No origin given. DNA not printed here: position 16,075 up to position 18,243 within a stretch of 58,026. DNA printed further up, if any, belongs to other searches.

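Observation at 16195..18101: Five stop-free heptanucleotide tracts lie within and at both ends of cbiGH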

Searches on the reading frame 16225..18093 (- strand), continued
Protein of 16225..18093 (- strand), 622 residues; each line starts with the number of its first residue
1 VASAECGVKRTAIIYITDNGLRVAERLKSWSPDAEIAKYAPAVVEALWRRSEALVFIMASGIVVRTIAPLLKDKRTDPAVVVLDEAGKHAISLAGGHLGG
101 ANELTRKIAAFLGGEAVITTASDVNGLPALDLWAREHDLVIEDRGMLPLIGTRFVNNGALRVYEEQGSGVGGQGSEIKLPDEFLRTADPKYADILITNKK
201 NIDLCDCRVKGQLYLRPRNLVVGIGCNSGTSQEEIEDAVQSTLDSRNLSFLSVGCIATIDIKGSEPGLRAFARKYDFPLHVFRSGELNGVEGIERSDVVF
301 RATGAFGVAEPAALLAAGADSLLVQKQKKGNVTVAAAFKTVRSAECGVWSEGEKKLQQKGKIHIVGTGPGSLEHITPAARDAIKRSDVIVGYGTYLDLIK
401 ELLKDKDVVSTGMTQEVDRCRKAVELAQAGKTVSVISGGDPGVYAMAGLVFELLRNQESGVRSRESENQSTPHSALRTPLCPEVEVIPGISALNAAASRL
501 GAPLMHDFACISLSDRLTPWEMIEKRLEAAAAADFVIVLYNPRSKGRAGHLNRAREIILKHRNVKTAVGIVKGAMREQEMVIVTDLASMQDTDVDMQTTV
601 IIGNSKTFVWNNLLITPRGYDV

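Call 60: list_cluster_members(proteins=[P0002, P0006, P0010, P0019, P0020, P0021, P0062, P0094, P0079, P0029])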
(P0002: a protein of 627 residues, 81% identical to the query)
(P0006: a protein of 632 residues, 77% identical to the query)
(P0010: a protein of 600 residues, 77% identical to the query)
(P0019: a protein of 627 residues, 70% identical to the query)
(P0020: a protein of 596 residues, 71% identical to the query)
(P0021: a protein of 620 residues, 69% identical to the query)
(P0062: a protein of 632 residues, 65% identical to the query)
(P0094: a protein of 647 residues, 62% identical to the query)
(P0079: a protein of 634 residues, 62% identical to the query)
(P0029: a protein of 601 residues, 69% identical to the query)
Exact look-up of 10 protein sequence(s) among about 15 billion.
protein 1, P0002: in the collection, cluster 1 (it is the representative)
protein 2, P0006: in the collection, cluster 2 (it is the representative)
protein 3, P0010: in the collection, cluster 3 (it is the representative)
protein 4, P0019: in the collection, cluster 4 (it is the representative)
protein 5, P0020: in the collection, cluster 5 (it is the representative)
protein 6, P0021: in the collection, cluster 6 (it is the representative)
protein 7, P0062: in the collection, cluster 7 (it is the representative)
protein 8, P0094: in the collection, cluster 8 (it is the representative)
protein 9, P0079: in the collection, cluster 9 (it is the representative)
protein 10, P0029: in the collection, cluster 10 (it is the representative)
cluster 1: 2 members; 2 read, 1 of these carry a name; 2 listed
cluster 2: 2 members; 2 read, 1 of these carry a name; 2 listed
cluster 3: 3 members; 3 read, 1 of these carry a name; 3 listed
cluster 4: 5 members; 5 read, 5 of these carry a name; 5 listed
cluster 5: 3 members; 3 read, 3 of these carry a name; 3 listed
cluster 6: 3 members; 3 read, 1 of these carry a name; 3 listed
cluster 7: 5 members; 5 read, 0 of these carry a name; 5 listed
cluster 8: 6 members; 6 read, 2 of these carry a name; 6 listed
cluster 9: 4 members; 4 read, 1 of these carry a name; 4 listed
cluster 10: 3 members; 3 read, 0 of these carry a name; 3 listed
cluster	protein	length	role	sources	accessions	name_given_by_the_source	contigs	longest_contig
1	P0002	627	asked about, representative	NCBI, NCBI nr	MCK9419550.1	MAG: cobalamin biosynthesis protein [Nitrospirae bacterium] | cobalamin biosynthesis protein [Nitrospirota bacterium]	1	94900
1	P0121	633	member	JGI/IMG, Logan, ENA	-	-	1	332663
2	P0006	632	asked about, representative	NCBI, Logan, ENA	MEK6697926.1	MAG: precorrin-3B C(17)-methyltransferase [Nitrospirota bacterium]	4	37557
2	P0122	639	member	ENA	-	-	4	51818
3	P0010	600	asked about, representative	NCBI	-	-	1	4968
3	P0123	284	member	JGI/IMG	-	precorrin-3B methylase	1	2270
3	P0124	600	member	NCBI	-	-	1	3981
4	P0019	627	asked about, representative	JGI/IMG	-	cobalt-precorrin 5A hydrolase/precorrin-3B C17-methyltransferase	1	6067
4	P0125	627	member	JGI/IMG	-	cobalt-precorrin 5A hydrolase/precorrin-3B C17-methyltransferase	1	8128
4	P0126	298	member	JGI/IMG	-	precorrin-3B C17-methyltransferase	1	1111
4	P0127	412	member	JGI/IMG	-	cobalt-precorrin 5A hydrolase/precorrin-3B C17-methyltransferase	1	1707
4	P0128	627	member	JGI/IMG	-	cobalt-precorrin 5A hydrolase/precorrin-3B C17-methyltransferase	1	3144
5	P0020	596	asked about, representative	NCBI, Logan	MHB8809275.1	MAG: precorrin-3B C(17)-methyltransferase [Desulfobulbaceae bacterium]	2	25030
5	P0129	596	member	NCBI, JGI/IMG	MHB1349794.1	MAG: precorrin-3B C(17)-methyltransferase [Desulfobulbaceae bacterium] | cobalt-precorrin 5A hydrolase/precorrin-3B C17-methyltransferase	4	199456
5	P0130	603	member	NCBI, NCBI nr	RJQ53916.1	MAG: precorrin-3B C(17)-methyltransferase [Desulfobacteraceae bacterium]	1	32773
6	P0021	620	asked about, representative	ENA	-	-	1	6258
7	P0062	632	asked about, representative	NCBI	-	-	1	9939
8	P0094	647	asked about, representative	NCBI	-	-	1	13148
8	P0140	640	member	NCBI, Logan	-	-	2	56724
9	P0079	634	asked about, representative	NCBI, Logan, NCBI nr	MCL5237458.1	MAG: bifunctional cobalt-precorrin 5A hydrolase/precorrin-3B C(17)-methyltransferase ... | bifunctional cobalt-precorrin 5A hydrolase/precorrin-3B C(17)-methyltransferase ...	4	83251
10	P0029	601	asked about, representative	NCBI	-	-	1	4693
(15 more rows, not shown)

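Call 62: find_encoding_contigs(protein=P0140, flank=3000, max_places=1)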
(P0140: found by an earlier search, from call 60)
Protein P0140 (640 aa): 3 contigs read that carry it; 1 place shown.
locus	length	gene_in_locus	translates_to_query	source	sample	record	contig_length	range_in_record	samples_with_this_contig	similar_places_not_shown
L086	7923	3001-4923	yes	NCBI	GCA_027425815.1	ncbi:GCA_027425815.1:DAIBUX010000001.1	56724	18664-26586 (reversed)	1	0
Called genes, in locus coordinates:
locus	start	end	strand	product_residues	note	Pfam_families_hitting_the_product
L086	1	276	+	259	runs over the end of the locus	PF00590:TP_methylase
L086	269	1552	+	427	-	PF00590:TP_methylase, PF02390:Methyltransf_4 (weak), PF13649:Methyltransf_25 (weak), PF13847:Methyltransf_31 (faint)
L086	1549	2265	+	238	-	PF00590:TP_methylase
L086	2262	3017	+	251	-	PF00590:TP_methylase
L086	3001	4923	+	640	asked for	PF11760:CbiG_N, PF01890:CbiG_C, PF00590:TP_methylase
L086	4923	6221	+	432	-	PF09825:BPL_N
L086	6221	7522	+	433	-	PF01964:ThiC_Rad_SAM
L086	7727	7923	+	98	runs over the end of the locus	PF04077:DsrH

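Call 63: find_encoding_contigs(protein=P0094, flank=3000, max_places=1)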
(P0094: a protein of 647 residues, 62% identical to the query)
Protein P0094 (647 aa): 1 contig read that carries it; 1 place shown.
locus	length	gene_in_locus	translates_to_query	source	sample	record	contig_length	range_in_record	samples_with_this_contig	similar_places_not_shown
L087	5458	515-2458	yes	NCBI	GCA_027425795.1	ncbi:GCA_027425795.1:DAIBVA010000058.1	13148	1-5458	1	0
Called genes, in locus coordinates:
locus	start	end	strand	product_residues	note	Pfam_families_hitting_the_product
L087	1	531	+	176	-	?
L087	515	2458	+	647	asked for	PF11760:CbiG_N, PF01890:CbiG_C, PF00590:TP_methylase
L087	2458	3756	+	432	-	PF09825:BPL_N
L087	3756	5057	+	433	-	PF01964:ThiC_Rad_SAM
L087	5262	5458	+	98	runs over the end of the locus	PF04077:DsrH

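Call 72: search_solved_structures(query=P0001, max_evalue=1e-10, show_alignments=3)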
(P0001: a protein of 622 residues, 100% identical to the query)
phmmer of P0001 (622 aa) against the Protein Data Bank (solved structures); distinct sequences matched with E-value up to 1e-10: 4.
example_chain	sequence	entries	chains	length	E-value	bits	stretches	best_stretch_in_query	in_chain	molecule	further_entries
2zvb_A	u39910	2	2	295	3.8e-64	220.3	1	360-621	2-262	Precorrin-3 C17-methyltransferase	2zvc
3nut_A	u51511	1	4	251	2.6e-38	135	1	359-619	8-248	Precorrin-3 methylase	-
3eeq_A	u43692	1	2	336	7.8e-23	83.9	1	20-335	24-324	putative Cobalamin biosynthesis protein G homolog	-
2w6k_A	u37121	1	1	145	4.8e-11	45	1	217-317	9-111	COBE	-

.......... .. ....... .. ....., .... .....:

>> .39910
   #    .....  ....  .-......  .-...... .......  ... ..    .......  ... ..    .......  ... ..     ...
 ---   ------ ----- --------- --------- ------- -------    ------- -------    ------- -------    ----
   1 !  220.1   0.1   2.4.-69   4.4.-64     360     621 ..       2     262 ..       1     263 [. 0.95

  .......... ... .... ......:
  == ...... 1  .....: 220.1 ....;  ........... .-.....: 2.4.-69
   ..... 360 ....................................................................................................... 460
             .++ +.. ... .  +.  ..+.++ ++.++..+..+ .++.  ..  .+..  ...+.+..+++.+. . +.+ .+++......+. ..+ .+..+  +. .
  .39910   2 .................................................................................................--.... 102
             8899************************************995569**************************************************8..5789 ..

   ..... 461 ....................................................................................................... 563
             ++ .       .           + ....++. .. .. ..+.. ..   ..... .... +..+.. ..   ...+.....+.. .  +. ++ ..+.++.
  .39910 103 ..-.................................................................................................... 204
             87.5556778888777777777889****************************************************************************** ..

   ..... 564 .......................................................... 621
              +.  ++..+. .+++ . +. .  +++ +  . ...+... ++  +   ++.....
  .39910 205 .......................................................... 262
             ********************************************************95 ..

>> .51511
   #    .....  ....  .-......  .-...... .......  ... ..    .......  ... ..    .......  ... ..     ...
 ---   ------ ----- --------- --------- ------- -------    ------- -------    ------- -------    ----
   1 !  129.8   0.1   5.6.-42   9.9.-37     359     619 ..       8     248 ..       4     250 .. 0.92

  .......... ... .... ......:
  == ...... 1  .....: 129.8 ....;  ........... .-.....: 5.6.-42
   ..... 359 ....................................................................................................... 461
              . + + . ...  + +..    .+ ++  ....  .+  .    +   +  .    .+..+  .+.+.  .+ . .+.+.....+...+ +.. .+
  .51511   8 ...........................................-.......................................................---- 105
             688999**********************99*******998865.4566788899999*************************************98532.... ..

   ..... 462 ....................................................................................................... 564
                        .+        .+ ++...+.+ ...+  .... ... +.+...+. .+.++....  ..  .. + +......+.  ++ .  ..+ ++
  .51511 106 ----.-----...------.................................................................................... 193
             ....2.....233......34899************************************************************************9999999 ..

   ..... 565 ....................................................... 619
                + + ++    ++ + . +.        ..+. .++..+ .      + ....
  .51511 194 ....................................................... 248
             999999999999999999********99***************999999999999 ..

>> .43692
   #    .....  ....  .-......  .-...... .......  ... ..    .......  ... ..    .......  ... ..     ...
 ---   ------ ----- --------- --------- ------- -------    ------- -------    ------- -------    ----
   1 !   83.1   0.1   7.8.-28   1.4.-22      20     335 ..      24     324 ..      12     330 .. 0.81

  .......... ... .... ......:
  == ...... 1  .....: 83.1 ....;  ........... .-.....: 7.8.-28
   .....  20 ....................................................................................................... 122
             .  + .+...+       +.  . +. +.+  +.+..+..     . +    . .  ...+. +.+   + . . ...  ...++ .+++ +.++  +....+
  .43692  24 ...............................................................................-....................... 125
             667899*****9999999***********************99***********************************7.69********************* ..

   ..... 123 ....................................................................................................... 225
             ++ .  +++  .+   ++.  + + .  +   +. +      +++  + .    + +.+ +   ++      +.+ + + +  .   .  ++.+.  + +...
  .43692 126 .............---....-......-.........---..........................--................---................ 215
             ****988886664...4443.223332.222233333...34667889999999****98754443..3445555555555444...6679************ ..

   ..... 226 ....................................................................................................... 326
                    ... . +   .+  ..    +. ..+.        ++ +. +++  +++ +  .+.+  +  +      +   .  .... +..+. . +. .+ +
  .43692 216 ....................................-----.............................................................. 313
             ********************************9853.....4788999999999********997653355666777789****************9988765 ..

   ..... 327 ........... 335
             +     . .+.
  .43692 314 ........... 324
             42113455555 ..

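Call 77: find_encoding_contigs(protein=P0122, flank=10000, max_places=3)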
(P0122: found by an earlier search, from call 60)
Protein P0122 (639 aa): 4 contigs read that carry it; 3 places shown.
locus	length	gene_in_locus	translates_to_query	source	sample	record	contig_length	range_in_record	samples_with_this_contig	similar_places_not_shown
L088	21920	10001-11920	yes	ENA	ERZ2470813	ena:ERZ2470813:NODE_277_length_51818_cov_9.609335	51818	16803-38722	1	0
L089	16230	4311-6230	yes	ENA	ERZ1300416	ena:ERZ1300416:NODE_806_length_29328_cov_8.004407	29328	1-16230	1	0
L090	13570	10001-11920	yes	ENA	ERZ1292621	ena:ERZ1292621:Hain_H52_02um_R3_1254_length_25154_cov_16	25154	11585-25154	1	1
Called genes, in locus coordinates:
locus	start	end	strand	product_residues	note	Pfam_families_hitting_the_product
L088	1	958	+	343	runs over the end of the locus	PF01903:CbiX, PF06180:CbiK (weak), PF02570:CbiC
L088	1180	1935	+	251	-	PF13557:Phenol_MetA_deg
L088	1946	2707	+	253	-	PF01891:CbiM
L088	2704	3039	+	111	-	-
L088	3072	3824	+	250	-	PF02361:CbiQ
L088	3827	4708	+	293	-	PF00005:ABC_tran, PF13304:AAA_21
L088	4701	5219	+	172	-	PF02572:CobA_CobO_BtuR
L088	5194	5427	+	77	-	PF01888:CbiD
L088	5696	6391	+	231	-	PF01888:CbiD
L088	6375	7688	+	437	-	PF00590:TP_methylase, PF02390:Methyltransf_4 (weak)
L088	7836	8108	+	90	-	-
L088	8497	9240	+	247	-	PF00590:TP_methylase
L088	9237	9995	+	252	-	PF00590:TP_methylase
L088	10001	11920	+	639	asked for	PF11760:CbiG_N, PF01890:CbiG_C, PF00590:TP_methylase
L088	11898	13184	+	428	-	PF09825:BPL_N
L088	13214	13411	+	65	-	PF03884:YacG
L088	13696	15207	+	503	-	PF13717:Zn_ribbon_4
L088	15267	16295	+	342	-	PF03186:CobD_Cbib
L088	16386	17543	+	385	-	PF00438:S-AdoMet_synt_N, PF02772:S-AdoMet_synt_M, PF02773:S-AdoMet_synt_C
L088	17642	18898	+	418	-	PF05221:AdoHcyase, PF02826:2-Hacid_dh_C, PF00670:AdoHcyase_NAD, PF07991:KARI_N (weak)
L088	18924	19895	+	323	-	PF00892:EamA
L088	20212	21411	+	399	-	PF10518:TAT_signal (weak), PF00174:Oxidored_molyb, PF03404:Mo-co_dimer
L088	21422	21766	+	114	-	-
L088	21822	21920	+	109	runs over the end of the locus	PF13442:Cytochrome_CBB3, PF00034:Cytochrom_C (faint)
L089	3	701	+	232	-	?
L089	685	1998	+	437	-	PF00590:TP_methylase, PF02390:Methyltransf_4 (weak)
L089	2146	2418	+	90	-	-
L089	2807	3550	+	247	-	PF00590:TP_methylase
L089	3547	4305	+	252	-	PF00590:TP_methylase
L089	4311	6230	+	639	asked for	PF11760:CbiG_N, PF01890:CbiG_C, PF00590:TP_methylase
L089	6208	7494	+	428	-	PF09825:BPL_N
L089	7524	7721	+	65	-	PF03884:YacG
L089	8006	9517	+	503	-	PF13717:Zn_ribbon_4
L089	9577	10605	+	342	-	PF03186:CobD_Cbib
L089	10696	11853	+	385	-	PF00438:S-AdoMet_synt_N, PF02772:S-AdoMet_synt_M, PF02773:S-AdoMet_synt_C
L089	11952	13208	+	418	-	PF05221:AdoHcyase, PF02826:2-Hacid_dh_C, PF00670:AdoHcyase_NAD, PF07991:KARI_N (weak)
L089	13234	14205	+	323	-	PF00892:EamA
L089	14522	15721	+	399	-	PF10518:TAT_signal (weak), PF00174:Oxidored_molyb, PF03404:Mo-co_dimer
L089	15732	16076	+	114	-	-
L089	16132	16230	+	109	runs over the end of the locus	PF13442:Cytochrome_CBB3, PF00034:Cytochrom_C (faint)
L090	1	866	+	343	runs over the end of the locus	PF01903:CbiX, PF06180:CbiK (weak), PF02570:CbiC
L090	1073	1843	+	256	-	PF13557:Phenol_MetA_deg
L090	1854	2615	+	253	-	PF01891:CbiM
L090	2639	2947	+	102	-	-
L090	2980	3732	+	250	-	PF02361:CbiQ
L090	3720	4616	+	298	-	PF00005:ABC_tran, PF13304:AAA_21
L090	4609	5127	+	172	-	PF02572:CobA_CobO_BtuR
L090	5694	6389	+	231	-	PF01888:CbiD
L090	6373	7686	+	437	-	PF00590:TP_methylase, PF02390:Methyltransf_4 (weak)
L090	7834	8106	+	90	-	-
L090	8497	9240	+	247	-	PF00590:TP_methylase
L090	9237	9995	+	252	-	PF00590:TP_methylase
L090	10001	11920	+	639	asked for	PF11760:CbiG_N, PF01890:CbiG_C, PF00590:TP_methylase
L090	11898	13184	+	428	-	PF09825:BPL_N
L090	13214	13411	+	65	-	PF03884:YacG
